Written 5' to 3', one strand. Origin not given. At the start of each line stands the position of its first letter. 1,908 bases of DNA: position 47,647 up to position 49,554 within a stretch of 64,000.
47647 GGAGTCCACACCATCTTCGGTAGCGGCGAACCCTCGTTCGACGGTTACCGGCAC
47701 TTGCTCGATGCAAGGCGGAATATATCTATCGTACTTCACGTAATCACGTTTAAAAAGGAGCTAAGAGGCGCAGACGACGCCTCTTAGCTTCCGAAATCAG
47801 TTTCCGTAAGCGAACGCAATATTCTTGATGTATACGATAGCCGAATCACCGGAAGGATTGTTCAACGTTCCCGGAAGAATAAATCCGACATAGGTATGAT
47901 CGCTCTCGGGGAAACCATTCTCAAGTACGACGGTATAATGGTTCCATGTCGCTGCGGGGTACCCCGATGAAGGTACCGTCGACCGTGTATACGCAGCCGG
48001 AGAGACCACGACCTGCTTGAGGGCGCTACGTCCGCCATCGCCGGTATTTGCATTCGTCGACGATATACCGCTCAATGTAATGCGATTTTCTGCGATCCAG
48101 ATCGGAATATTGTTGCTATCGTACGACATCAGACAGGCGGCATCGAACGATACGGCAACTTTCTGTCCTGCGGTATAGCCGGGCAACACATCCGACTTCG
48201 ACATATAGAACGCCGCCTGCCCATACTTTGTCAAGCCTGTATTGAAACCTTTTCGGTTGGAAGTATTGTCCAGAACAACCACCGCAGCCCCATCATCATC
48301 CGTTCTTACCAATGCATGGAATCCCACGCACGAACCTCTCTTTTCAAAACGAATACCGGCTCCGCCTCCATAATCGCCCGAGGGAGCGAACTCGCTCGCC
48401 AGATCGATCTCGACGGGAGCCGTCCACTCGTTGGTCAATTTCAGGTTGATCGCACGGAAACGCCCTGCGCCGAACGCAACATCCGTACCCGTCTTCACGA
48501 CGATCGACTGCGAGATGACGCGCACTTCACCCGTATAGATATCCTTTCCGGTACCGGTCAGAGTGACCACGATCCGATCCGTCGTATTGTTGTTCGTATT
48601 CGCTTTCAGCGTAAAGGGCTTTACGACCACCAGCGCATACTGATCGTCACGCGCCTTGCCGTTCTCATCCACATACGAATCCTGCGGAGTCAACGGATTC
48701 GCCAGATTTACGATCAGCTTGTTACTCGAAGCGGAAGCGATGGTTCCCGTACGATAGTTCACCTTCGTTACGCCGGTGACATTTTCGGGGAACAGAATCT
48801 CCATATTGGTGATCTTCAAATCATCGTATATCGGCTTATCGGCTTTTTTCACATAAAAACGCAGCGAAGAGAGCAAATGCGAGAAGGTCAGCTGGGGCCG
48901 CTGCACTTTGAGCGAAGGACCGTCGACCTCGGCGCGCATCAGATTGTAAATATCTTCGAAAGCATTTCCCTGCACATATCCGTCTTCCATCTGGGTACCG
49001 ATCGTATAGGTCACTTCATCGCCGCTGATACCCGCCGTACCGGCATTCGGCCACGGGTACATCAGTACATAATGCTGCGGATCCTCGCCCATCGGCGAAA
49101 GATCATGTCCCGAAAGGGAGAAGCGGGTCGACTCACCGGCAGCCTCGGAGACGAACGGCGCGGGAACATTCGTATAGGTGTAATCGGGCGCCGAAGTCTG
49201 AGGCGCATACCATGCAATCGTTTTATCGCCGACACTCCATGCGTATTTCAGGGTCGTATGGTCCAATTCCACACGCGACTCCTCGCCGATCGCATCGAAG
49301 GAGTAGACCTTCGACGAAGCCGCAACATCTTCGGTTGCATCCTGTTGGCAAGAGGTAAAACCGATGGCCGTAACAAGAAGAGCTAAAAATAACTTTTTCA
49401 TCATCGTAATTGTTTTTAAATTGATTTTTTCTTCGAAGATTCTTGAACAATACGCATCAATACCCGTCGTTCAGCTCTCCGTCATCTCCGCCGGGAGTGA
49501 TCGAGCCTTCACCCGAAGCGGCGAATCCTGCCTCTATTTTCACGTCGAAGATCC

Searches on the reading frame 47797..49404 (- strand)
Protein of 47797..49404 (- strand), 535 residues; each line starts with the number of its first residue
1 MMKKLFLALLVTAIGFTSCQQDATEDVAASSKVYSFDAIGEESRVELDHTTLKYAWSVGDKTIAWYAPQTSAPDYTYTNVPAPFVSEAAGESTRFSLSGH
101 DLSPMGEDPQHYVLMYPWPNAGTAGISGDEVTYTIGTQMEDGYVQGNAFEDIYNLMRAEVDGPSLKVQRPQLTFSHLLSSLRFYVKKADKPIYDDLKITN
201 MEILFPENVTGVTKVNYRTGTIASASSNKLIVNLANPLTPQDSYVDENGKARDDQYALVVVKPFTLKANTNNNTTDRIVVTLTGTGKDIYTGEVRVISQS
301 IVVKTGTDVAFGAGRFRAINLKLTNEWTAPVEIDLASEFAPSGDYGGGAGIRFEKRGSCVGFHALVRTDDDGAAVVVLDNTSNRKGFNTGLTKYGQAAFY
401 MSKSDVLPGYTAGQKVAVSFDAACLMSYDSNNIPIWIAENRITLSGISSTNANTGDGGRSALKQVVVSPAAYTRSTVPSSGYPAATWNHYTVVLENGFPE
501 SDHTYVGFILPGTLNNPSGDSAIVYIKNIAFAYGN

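Call 4: search_protein_families(library=pfam, proteins=[window:47797-49404:-], max_evalue=0.01)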
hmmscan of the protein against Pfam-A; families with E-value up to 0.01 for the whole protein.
window:47797-49404:- (535 aa): 2 families
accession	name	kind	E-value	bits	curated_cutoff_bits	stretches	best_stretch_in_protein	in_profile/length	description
PF13149.12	Mfa_like_1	-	7.4e-06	26.6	27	1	152-290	95-210/246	Fimbrillin-like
PF21628.3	Gp10-like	-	0.0034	18.1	27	1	239-338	4-93/98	Major coat protein-like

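Call 15: find_encoding_contigs(protein=window:47797-49404:-, flank=6000, max_places=10)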
Protein window:47797-49404:- (535 aa): 22 contigs read that carry it; 8 places shown.
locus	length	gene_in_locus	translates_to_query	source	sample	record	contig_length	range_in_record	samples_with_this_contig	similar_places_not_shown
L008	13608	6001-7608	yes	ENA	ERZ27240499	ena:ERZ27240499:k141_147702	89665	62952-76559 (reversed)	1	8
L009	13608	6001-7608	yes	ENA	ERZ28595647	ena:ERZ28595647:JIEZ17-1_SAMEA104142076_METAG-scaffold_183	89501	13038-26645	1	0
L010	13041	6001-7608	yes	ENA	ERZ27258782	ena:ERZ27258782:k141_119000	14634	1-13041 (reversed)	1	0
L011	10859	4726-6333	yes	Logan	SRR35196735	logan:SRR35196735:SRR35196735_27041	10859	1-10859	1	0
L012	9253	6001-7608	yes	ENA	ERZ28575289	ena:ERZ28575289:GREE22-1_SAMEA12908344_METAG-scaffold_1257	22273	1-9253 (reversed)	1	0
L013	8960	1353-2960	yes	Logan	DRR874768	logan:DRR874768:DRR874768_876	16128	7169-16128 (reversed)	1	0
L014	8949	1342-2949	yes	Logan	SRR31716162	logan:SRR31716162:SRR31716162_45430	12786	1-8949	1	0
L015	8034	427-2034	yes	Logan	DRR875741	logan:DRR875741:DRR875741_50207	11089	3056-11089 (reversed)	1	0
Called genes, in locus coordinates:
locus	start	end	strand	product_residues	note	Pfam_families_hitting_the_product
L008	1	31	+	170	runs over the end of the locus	PF04306:DUF456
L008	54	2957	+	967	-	PF00675:Peptidase_M16 (weak), PF05193:Peptidase_M16_C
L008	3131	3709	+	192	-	PF14059:DUF4251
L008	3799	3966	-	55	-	PF00037:Fer4 (weak), PF13237:Fer4_10, PF12838:Fer4_7, PF13187:Fer4_9, PF13484:Fer4_16 (weak), PF12797:Fer4_2 (weak), PF00037:Fer4, PF12837:Fer4_6 (weak), +4 more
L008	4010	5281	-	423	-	PF02403:Seryl_tRNA_N, PF00587:tRNA-synt_2b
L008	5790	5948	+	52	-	-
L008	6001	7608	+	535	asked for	-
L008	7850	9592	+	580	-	PF00388:PI-PLC-X (weak)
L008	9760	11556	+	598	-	PF01136:Peptidase_U32, PF12392:DUF3656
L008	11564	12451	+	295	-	PF10672:Methyltrans_SAM, PF03602:Cons_hypoth95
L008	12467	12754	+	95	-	-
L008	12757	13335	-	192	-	PF02417:Chromate_transp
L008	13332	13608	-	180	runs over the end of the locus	PF02417:Chromate_transp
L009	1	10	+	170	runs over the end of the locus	PF04306:DUF456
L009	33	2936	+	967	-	PF00675:Peptidase_M16 (weak), PF05193:Peptidase_M16_C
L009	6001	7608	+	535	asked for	-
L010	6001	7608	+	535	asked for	-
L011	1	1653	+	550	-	?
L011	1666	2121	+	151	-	-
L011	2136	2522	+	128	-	PF11969:DcpS_C, PF01230:HIT, PF04677:CwfJ_C_1 (weak)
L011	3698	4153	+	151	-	PF01381:HTH_3 (weak), PF12844:HTH_19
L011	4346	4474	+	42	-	-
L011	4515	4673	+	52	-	-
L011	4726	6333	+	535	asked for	-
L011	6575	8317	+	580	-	PF00388:PI-PLC-X (weak)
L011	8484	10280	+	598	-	PF01136:Peptidase_U32, PF12392:DUF3656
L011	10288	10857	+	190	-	?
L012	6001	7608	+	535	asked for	-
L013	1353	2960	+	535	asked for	-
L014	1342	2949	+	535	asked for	-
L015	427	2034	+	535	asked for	-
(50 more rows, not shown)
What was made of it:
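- Checked: Three of the seven (301, 192, 170 aa) match genes that carry non-recombinase Pfam families in the orthologous locus L008 (call 15).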

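Call 23: search_protein_families(library=pfam, proteins=[L011:40-1653:+, L011:1666-2121:+, L011:2136-2522:+, L011:3698-4153:+, L011:4346-4474:+], max_evalue=0.01)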
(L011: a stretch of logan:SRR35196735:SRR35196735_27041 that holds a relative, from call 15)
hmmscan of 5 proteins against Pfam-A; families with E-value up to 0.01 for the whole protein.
L011:40-1653:+ (537 aa): 5 families
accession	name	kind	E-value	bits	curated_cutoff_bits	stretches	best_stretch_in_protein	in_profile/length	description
PF04607.23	RelA_SpoT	-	2.7e-38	131.1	27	1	50-164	2-111/113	Region found in RelA / SpoT proteins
PF02824.27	TGS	-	2.8e-18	66.1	22.2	1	207-266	1-60/60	TGS domain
PF13291.12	ACT_4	-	1.6e-17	64.4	27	1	459-535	3-80/80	ACT domain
PF19296.4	RelA_AH_RIS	-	1.2e-05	25.9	23.8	1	279-435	3-175/185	RelA/SpoT, AH and RIS domains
PF01842.31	ACT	-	0.00085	19.5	27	1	464-528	2-65/66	ACT domain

L011:1666-2121:+ (151 aa): 0 families

L011:2136-2522:+ (128 aa): 3 families
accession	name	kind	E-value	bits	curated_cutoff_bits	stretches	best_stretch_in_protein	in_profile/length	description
PF01230.28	HIT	-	3.9e-20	72.8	21.5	1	11-100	2-96/98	HIT domain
PF11969.13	DcpS_C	-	1.3e-09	38.9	24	1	4-106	3-109/114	Scavenger mRNA decapping enzyme C-term binding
PF04677.20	CwfJ_C_1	-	1.3e-05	25.5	21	1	22-102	33-112/122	Protein similar to CwfJ C-terminus 1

L011:3698-4153:+ (151 aa): 3 families
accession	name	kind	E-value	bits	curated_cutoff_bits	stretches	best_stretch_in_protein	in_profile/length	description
PF12844.13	HTH_19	-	5.8e-08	33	30.2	1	2-61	1-59/64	Helix-turn-helix domain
PF01381.28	HTH_3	-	5.7e-06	26.7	23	1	7-60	3-55/55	Helix-turn-helix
PF13560.12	HTH_31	-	0.0038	17.9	27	1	2-48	3-50/64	Helix-turn-helix domain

L011:4346-4474:+ (42 aa): 0 families

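Call 26: find_homologous_proteins(query=L011:3698-4153:+, max_evalue=1e-10)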
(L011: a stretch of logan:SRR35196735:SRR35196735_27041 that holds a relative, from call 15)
Query L011:3698-4153:+ (151 aa): 337 proteins with E <= 1e-10 among 359 candidates; the best 120 are listed.
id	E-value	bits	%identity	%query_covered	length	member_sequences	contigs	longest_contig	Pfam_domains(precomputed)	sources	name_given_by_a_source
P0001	1.5e-86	305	97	100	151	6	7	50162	PF12844.14,PF01381.29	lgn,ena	-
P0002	6.0e-58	213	72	100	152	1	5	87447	PF12844.14,PF01381.29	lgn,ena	-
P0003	4.2e-57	210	71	100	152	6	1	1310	PF12844.14,PF01381.29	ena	-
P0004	2.2e-52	195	66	100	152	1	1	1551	PF12844.14,PF01381.29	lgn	-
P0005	1.0e-50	189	68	100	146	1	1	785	PF12844.14,PF01381.29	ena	-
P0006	1.4e-50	189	65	100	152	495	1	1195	PF12844.14,PF01381.29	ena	-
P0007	2.5e-50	188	68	100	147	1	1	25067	PF12844.14,PF01381.29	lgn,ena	-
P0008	3.9e-50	187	66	100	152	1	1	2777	PF12844.14,PF01381.29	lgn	-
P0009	2.6e-49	185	66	100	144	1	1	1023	PF12844.14,PF01381.29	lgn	-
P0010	4.3e-49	184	66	100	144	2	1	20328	PF12844.14,PF01381.29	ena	-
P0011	6.4e-49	183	66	100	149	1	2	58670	PF12844.14,PF01381.29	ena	-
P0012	9.7e-49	183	64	99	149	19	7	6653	PF12844.14,PF01381.29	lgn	-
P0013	1.5e-48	182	63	100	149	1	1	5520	PF12844.14,PF01381.29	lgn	-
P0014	3.0e-48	181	66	100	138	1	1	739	PF12844.14,PF01381.29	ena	-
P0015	3.2e-48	181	65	100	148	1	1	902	PF12844.14,PF01381.29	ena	-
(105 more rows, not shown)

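Call 27: find_encoding_contigs(protein=P0001, flank=8000, max_places=10)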
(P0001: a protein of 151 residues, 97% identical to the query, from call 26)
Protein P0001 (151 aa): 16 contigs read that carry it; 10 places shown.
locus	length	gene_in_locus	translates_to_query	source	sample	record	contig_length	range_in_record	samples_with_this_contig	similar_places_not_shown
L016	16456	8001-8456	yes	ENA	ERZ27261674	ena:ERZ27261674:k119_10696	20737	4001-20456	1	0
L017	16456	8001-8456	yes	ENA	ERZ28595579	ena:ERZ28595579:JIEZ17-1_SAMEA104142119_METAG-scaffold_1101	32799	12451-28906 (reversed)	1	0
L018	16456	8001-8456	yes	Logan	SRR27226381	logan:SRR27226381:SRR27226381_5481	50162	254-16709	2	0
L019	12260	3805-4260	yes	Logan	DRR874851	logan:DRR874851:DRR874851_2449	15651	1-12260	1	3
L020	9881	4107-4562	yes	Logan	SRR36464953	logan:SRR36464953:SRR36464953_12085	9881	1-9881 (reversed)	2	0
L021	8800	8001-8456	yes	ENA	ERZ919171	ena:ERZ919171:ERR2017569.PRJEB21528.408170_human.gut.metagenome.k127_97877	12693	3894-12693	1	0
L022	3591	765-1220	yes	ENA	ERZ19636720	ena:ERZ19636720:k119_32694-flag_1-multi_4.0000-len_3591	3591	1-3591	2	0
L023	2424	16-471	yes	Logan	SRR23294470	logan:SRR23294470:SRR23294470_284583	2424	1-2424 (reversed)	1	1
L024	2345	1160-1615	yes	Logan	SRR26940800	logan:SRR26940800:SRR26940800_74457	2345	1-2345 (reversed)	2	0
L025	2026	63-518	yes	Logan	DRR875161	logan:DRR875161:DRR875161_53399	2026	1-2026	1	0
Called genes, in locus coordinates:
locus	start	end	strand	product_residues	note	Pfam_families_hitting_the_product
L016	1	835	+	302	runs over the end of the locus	PF08279:HTH_11, PF09339:HTH_IclR (weak), PF13384:HTH_23 (weak), PF13412:HTH_24 (weak), PF13518:HTH_28 (weak), PF13551:HTH_29 (weak)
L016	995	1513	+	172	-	PF07883:Cupin_2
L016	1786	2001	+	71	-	-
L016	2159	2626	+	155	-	PF08534:Redoxin, PF00578:AhpC-TSA, PF13911:AhpC-TSA_2 (weak)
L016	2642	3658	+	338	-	PF27531:MT3502_N (faint), PF00154:RecA_N, PF08423:Rad51, PF06745:ATPase (weak), PF21096:RecA_C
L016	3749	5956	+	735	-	PF13328:HD_4, PF01966:HD (weak), PF04607:RelA_SpoT, PF02824:TGS, PF28438:RelA_RIS, PF13291:ACT_4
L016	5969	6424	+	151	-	-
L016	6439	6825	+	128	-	PF11969:DcpS_C, PF01230:HIT, PF04677:CwfJ_C_1 (weak)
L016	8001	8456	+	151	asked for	PF01381:HTH_3 (weak), PF12844:HTH_19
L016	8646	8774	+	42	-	-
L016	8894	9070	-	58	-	-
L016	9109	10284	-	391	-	-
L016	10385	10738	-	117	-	-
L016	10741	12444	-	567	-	-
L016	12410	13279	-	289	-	PF23343:REP_ORF2-G2P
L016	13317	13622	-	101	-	-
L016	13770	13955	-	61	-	-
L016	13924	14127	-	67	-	-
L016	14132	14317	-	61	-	-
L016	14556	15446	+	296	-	PF01297:ZnuA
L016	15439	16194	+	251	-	PF02463:SMC_N (faint), PF00005:ABC_tran, PF13304:AAA_21 (faint)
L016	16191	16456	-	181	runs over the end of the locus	?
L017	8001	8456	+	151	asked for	PF01381:HTH_3 (weak), PF12844:HTH_19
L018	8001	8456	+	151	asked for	PF01381:HTH_3 (weak), PF12844:HTH_19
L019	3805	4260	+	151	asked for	PF01381:HTH_3 (weak), PF12844:HTH_19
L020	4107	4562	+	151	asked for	PF01381:HTH_3 (weak), PF12844:HTH_19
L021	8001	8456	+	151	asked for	PF01381:HTH_3 (weak), PF12844:HTH_19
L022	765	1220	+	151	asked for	PF01381:HTH_3 (weak), PF12844:HTH_19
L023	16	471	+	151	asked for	PF01381:HTH_3 (weak), PF12844:HTH_19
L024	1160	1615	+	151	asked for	PF01381:HTH_3 (weak), PF12844:HTH_19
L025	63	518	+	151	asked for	PF01381:HTH_3 (weak), PF12844:HTH_19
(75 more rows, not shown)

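Call 37: search_protein_families(library=phrogs, proteins=[L016:10741-12444:-, L016:12410-13279:-, L016:9109-10284:-, L016:10385-10738:-, L016:13317-13622:-, L016:8894-9070:-], max_evalue=0.001)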
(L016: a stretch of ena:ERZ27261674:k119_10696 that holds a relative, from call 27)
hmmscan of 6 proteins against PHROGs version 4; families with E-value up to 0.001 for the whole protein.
L016:10741-12444:- (567 aa): 1 family
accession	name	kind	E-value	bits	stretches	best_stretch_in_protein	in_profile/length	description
phrog_514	-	head and packaging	3.3e-29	102.9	1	14-566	22-515/531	major head protein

L016:12410-13279:- (289 aa): 4 families
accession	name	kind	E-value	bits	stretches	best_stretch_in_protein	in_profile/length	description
phrog_942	-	DNA, RNA and nucleotide metabolism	4.2e-45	156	1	20-261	83-350/501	replication initiation protein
phrog_3584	-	DNA, RNA and nucleotide metabolism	4.4e-10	40.4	1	56-212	69-228/265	replication initiation protein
phrog_29197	-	unknown function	6.5e-09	37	1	24-116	60-168/187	-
phrog_713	-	DNA, RNA and nucleotide metabolism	0.00014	21.8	1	35-114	95-189/432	DNA replication initiation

L016:9109-10284:- (391 aa): 1 family
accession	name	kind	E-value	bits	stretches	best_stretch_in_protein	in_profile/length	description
phrog_8689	-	tail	4.6e-12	47.3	1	54-240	36-238/327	pilot protein for DNA ejection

L016:10385-10738:- (117 aa): 0 families

L016:13317-13622:- (101 aa): 0 families

L016:8894-9070:- (58 aa): 0 families

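Call 41: find_homologous_proteins(query=window:47797-49404:-, max_evalue=1e-20)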
Query window:47797-49404:- (535 aa): 14 proteins with E <= 1e-20 among 8000 candidates.
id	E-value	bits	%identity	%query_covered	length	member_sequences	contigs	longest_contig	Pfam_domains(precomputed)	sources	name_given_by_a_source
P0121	0.0e+0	1209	100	100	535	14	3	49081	-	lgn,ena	-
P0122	3.2e-277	938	78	99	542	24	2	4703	-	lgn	-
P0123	3.2e-231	787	69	99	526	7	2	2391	PF13149.13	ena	-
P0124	2.0e-169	583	54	100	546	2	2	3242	-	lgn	-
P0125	9.4e-168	577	54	100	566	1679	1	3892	-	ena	-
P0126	8.2e-167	574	53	100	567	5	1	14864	-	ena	-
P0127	2.0e-166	573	54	100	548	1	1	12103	-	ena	-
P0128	1.4e-165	570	53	100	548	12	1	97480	-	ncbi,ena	-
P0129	1.1e-159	551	54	94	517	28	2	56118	-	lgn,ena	-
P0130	5.7e-149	515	54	88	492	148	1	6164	-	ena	-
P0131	7.3e-106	373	59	58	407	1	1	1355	-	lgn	-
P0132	1.1e-93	333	62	47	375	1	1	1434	-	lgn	-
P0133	1.8e-88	316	62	47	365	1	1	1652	-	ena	-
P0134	6.2e-84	301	50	60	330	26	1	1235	-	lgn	-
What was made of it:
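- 47797..49404 (-): 535-aa lipoprotein with signal peptide and lipobox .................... It is borderline for the fimbrillin-like Mfa_like_1 family (26.6 bits against a cut-off of 27). Only 14 homologues were found in 5.8 billion proteins (call 41).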

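Call 42: find_encoding_contigs(protein=P0122, flank=4000, max_places=6)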
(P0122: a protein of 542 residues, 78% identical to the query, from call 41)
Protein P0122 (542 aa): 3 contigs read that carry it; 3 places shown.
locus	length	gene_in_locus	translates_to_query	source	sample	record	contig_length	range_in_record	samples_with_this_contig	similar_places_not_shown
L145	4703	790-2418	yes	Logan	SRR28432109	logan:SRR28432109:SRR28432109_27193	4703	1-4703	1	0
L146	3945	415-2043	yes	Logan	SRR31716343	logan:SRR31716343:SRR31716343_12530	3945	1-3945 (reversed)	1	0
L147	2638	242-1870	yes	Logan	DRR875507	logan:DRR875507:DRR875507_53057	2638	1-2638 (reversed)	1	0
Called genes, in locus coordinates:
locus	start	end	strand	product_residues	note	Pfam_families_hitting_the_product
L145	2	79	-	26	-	?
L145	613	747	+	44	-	-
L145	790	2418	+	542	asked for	-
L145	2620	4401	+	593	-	PF00388:PI-PLC-X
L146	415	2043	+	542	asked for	-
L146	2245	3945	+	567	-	?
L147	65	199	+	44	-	-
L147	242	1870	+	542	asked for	-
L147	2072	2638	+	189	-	?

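Call 43: find_encoding_contigs(protein=P0128, flank=5000, max_places=6)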
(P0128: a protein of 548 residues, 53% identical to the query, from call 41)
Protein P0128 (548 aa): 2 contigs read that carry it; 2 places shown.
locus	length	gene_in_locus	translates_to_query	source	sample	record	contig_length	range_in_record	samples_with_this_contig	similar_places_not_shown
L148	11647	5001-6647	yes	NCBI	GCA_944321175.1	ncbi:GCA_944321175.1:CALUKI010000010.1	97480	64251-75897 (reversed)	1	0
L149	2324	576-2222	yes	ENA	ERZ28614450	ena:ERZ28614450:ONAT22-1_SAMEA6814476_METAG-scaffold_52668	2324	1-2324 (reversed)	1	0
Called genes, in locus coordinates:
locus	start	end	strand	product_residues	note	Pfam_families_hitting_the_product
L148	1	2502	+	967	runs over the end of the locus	PF00675:Peptidase_M16 (weak), PF05193:Peptidase_M16_C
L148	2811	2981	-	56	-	PF00037:Fer4, PF13237:Fer4_10, PF12838:Fer4_7, PF13187:Fer4_9, PF13484:Fer4_16 (weak), PF12797:Fer4_2 (weak), PF00037:Fer4, PF12837:Fer4_6 (weak), +4 more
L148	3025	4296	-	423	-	PF02403:Seryl_tRNA_N, PF00587:tRNA-synt_2b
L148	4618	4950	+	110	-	-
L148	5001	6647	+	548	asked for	-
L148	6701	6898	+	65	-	-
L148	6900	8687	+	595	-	PF00388:PI-PLC-X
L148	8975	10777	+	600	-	PF01136:Peptidase_U32, PF12392:DUF3656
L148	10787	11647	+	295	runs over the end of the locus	PF10672:Methyltrans_SAM, PF03602:Cons_hypoth95 (weak)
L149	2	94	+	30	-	?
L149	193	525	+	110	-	-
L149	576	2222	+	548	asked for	-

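Call 44: find_encoding_contigs(protein=P0129, flank=5000, max_places=6)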
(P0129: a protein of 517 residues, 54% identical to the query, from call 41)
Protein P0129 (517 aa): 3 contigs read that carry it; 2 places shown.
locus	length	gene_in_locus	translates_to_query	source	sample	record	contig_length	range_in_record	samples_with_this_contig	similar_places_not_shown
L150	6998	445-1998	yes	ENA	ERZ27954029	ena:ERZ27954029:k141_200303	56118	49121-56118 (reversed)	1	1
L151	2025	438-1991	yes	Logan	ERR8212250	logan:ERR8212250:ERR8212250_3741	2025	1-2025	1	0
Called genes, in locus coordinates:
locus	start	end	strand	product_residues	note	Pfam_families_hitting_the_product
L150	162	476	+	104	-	-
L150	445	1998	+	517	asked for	-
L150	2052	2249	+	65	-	-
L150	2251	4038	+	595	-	PF00388:PI-PLC-X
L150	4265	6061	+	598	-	PF01136:Peptidase_U32, PF12392:DUF3656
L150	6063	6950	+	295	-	PF10672:Methyltrans_SAM, PF03602:Cons_hypoth95 (weak)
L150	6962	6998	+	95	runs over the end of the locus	-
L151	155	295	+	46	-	-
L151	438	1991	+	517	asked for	-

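Call 51: find_encoding_contigs(protein=P0125, flank=3000, max_places=10)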
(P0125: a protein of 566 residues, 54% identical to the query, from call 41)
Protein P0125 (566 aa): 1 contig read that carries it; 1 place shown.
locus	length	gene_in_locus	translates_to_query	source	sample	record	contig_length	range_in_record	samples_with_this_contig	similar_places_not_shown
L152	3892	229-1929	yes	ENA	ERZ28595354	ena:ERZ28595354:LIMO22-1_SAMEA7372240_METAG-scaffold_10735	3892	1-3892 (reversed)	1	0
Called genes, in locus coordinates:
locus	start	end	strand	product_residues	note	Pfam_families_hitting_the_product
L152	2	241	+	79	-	?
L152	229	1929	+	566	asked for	-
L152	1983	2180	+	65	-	-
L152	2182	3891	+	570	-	?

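Call 52: find_encoding_contigs(protein=P0126, flank=3000, max_places=10)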
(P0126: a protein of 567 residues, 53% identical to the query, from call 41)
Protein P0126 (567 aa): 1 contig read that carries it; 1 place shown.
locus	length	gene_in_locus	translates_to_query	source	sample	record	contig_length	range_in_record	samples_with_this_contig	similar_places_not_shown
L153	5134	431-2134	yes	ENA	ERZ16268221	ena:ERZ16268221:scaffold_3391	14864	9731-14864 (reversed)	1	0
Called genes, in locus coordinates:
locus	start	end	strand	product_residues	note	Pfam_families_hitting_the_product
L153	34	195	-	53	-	-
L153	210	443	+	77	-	-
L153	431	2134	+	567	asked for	-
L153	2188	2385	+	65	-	-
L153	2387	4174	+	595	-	PF00388:PI-PLC-X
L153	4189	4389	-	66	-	-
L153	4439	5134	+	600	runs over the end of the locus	PF01136:Peptidase_U32, PF12392:DUF3656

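Call 53: find_encoding_contigs(protein=P0127, flank=3000, max_places=10)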
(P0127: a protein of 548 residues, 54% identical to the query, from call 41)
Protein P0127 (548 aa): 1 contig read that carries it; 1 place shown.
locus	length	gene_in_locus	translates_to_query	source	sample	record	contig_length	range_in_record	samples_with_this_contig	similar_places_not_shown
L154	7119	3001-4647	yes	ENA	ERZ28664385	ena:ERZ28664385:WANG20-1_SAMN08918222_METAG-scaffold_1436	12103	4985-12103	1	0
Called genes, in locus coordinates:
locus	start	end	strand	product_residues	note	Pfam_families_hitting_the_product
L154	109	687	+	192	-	PF14059:DUF4251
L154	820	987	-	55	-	PF00037:Fer4 (weak), PF13237:Fer4_10, PF12838:Fer4_7, PF13187:Fer4_9, PF13484:Fer4_16 (weak), PF12797:Fer4_2 (weak), PF00037:Fer4, PF12837:Fer4_6 (weak), +4 more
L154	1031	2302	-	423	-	PF02403:Seryl_tRNA_N, PF00587:tRNA-synt_2b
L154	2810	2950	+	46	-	-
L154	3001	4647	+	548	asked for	-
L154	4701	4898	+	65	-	-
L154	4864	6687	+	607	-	PF00388:PI-PLC-X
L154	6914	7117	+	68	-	?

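Call 82: find_encoding_contigs(protein=P0123, flank=3000, max_places=6)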
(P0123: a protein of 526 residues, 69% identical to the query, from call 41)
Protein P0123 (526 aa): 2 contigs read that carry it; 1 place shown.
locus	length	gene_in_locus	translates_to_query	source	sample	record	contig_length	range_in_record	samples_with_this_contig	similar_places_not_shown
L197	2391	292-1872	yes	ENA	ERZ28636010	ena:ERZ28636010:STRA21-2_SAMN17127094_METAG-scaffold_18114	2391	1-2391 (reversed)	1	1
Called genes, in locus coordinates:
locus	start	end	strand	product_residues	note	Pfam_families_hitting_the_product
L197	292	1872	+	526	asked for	PF13149:Mfa_like_1 (faint)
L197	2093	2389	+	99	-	?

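Call 83: find_encoding_contigs(protein=P0130, flank=3000, max_places=6)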
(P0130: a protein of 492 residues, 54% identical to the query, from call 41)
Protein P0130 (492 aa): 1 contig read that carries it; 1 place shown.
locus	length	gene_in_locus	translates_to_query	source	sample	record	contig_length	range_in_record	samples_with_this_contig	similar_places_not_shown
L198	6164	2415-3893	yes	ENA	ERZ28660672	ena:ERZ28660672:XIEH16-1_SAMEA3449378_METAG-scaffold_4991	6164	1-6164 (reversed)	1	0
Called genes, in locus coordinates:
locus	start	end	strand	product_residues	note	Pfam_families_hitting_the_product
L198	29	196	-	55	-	PF00037:Fer4 (weak), PF13237:Fer4_10, PF12838:Fer4_7, PF13187:Fer4_9, PF13484:Fer4_16 (weak), PF12797:Fer4_2 (weak), PF00037:Fer4, PF12837:Fer4_6 (weak), +4 more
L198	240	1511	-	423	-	PF02403:Seryl_tRNA_N, PF00587:tRNA-synt_2b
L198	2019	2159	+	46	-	-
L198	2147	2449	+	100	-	-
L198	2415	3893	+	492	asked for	-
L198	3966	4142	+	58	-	-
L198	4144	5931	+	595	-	PF00388:PI-PLC-X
